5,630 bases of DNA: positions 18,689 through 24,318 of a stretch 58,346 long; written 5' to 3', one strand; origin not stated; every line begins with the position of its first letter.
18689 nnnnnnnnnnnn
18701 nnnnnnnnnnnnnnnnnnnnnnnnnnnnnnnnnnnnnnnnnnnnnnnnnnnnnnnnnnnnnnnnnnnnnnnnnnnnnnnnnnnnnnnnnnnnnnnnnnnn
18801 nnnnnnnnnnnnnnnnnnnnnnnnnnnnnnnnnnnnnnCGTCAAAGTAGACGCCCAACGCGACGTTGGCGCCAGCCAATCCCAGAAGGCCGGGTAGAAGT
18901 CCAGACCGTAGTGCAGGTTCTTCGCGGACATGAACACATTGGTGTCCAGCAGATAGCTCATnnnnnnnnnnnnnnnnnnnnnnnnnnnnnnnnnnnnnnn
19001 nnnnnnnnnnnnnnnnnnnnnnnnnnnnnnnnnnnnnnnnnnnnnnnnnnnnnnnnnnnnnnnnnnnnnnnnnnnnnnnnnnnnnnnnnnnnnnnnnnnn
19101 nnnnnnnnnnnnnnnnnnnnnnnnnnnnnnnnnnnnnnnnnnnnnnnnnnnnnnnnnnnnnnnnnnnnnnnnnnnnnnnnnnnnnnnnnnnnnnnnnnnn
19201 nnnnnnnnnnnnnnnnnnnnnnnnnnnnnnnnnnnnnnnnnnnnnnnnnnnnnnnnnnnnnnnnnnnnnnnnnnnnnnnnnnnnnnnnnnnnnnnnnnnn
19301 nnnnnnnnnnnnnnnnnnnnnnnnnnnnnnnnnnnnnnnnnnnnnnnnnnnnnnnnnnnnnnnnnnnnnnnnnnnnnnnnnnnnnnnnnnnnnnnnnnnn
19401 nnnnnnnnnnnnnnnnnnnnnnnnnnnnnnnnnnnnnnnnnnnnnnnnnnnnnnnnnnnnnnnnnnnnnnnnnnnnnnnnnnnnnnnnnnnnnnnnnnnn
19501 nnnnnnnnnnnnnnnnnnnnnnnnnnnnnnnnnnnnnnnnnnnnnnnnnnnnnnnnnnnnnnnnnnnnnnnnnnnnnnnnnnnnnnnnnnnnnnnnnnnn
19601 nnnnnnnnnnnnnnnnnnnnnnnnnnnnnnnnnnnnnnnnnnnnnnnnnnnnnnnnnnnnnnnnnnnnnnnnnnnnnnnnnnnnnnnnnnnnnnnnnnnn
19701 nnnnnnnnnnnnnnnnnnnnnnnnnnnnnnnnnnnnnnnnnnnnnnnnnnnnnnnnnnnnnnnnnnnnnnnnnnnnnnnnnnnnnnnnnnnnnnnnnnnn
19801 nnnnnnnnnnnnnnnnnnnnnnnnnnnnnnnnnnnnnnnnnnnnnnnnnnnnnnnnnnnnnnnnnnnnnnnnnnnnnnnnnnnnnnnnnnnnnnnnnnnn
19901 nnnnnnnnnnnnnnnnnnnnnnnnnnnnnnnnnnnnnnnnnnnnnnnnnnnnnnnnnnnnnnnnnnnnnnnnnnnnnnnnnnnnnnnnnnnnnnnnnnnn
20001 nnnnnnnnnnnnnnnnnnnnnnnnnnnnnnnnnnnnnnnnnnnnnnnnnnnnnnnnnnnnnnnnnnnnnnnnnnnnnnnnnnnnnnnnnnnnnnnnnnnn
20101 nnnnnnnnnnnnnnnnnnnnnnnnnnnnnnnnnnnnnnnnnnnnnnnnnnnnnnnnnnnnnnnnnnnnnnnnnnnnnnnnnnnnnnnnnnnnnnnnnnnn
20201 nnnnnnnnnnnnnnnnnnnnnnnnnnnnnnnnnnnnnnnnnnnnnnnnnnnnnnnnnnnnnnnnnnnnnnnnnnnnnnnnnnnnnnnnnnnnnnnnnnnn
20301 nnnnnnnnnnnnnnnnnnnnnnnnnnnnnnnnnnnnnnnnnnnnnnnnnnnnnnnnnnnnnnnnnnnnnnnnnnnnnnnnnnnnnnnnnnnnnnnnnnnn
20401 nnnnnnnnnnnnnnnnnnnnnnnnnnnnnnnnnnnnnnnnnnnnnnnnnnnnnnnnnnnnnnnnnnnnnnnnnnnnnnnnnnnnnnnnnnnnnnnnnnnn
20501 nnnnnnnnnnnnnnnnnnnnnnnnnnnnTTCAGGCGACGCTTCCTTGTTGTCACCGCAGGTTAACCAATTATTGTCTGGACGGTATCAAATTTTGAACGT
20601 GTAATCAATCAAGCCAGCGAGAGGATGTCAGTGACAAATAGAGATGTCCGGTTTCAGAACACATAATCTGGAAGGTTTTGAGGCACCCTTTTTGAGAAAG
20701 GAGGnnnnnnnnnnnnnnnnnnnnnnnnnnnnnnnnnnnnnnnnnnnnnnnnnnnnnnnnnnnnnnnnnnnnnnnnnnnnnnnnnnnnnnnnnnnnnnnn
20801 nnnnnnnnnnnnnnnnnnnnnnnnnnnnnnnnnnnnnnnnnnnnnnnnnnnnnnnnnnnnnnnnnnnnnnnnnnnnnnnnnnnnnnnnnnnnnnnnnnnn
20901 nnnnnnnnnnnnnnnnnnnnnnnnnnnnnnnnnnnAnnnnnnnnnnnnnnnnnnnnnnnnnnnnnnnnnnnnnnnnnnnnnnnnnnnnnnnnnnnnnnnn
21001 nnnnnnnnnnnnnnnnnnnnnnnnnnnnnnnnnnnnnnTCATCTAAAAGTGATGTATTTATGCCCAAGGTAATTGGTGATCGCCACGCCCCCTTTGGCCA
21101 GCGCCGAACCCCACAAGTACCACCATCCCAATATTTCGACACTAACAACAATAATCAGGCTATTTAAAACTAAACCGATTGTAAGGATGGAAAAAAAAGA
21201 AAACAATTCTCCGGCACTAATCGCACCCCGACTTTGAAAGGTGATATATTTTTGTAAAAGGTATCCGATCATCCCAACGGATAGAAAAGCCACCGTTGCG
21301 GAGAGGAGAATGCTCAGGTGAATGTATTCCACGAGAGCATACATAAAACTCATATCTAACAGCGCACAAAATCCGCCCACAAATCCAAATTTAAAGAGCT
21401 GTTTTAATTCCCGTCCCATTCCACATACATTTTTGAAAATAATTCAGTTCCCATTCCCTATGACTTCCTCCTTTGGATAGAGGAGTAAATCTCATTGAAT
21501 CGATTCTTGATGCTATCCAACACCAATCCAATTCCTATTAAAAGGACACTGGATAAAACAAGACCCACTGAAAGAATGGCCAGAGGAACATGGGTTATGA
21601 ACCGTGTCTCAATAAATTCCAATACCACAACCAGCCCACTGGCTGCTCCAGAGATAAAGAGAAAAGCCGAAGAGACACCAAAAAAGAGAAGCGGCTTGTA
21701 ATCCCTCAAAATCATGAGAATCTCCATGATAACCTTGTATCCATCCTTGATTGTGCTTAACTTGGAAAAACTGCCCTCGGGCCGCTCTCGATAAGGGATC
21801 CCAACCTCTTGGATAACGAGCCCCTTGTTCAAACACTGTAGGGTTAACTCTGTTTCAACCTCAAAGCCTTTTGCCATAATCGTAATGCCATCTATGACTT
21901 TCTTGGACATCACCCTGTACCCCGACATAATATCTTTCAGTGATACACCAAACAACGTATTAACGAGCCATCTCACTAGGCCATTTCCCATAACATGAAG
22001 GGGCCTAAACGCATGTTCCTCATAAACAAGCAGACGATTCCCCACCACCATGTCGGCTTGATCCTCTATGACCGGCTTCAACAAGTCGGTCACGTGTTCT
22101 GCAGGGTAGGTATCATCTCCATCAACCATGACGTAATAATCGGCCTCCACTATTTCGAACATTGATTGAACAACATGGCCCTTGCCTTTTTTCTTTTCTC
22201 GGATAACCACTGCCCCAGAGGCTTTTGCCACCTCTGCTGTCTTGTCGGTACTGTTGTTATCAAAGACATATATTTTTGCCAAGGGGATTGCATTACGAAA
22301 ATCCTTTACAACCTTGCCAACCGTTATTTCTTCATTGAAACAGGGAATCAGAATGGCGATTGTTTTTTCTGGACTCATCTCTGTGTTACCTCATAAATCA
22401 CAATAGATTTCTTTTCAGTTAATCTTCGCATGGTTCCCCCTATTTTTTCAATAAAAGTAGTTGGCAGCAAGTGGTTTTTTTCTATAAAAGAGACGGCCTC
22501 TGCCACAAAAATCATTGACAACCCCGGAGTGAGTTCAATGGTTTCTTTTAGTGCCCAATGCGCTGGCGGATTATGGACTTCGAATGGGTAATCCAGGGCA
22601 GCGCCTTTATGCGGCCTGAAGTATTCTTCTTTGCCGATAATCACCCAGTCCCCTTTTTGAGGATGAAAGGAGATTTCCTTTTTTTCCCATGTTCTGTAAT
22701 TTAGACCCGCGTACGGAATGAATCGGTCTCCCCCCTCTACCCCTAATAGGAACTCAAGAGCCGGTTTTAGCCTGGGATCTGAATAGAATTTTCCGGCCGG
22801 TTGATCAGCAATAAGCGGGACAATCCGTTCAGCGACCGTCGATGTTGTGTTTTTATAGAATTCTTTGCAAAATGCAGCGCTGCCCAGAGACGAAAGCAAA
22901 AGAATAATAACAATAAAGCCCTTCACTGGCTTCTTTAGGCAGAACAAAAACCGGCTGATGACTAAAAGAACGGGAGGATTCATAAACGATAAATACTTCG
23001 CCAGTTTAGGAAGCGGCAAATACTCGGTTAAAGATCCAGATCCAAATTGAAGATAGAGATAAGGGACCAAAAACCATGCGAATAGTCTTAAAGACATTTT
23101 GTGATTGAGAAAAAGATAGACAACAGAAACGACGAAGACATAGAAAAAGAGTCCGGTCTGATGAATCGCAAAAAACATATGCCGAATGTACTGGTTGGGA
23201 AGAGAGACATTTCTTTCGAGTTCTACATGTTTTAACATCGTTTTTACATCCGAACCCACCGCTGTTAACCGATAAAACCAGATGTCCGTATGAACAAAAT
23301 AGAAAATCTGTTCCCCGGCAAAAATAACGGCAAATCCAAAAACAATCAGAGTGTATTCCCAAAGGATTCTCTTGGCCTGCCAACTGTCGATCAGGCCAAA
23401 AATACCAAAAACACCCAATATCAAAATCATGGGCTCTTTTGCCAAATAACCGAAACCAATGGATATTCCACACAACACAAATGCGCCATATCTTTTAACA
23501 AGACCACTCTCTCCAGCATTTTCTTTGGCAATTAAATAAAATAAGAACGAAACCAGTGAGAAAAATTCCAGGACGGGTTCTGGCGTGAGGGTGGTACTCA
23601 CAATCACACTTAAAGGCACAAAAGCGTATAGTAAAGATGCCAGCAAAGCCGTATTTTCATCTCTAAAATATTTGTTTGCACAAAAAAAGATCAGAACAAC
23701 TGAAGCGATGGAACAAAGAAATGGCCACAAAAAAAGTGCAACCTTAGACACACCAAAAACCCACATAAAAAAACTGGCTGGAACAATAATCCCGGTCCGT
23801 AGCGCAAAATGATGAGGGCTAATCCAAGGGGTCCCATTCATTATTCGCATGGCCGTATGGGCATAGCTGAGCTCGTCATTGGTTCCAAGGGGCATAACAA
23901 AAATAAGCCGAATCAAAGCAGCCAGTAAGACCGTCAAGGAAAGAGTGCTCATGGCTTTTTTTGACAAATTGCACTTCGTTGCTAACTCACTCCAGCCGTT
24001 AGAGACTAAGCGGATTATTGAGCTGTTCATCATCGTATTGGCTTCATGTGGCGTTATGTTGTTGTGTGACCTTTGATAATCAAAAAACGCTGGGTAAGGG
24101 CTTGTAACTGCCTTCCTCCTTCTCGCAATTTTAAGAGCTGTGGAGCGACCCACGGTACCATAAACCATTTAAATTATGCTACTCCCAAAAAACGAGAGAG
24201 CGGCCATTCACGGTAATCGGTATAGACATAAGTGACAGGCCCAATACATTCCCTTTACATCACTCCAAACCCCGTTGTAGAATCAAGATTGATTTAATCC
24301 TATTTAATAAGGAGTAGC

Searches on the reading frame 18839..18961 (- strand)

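Call 66: search_protein_families(library=pfam, proteins=[window:18839-18961:-], max_evalue=0.01)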
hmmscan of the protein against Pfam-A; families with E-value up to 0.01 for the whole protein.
seq(41 aa): 1 family
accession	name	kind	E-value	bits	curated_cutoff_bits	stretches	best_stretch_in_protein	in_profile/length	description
PF14367.12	DUF4411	-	6.1e-10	39.6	23.5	1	3-31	1-29/159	Domain of unknown function (DUF4411)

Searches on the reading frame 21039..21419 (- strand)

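Call 66: search_protein_families(library=pfam, proteins=[window:21039-21419:-], max_evalue=0.01)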
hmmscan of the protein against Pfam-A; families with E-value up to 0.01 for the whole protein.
window:21039-21419:- (126 aa): 1 family
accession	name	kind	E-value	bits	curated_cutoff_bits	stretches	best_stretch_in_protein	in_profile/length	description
PF04138.20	GtrA_DPMS_TM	-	3.6e-18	66.3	26.1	1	10-125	1-117/117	GtrA/DPMS, transmembrane domain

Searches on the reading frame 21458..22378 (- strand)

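Call 66: search_protein_families(library=pfam, proteins=[window:21458-22378:-], max_evalue=0.01)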
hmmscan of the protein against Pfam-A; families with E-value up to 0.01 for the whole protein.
window:21458-22378:- (306 aa): 3 families
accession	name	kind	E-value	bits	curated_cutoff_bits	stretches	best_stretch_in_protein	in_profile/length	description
PF00535.33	Glycos_transf_2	-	8.9e-19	68.5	23.3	1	9-129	2-129/168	Glycosyl transferase family 2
PF13641.12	Glyco_tranf_2_3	-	2.4e-08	34.7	27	1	7-128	3-136/230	Glycosyltransferase like family 2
PF13704.12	Glyco_tranf_2_4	-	0.0022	18.9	27.5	1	17-89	4-82/98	Glycosyl transferase family 2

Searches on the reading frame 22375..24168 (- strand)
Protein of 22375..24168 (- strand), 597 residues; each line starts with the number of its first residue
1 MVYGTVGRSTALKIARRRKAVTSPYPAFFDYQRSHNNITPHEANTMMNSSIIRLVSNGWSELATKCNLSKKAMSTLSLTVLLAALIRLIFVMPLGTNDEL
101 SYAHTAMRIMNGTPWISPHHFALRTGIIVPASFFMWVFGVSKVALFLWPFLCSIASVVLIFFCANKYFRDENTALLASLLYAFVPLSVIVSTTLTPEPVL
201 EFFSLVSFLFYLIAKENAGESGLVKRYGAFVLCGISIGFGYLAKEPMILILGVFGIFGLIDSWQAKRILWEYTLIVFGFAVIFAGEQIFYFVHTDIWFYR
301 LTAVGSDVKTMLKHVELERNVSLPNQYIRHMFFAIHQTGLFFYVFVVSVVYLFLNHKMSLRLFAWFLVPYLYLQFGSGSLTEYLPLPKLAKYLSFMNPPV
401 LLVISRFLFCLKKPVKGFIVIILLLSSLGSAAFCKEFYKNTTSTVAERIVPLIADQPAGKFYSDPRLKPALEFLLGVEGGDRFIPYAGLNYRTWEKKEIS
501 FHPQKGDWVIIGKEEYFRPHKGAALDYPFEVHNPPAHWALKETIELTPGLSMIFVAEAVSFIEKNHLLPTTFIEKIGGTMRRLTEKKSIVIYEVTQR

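Call 66: search_protein_families(library=pfam, proteins=[window:22375-24168:-], max_evalue=0.01)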
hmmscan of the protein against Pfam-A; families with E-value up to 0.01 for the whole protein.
window:22375-24168:- (597 aa): 2 families
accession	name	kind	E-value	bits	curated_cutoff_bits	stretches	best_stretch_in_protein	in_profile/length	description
PF13231.12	PMT_2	-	1.2e-13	52.1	26.1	1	132-280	11-152/160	Dolichyl-phosphate-mannose-protein mannosyltransferase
PF02366.24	PMT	-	1.8e-11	44.5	22.7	1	136-299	75-233/245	Dolichyl-phosphate-mannose-protein mannosyltransferase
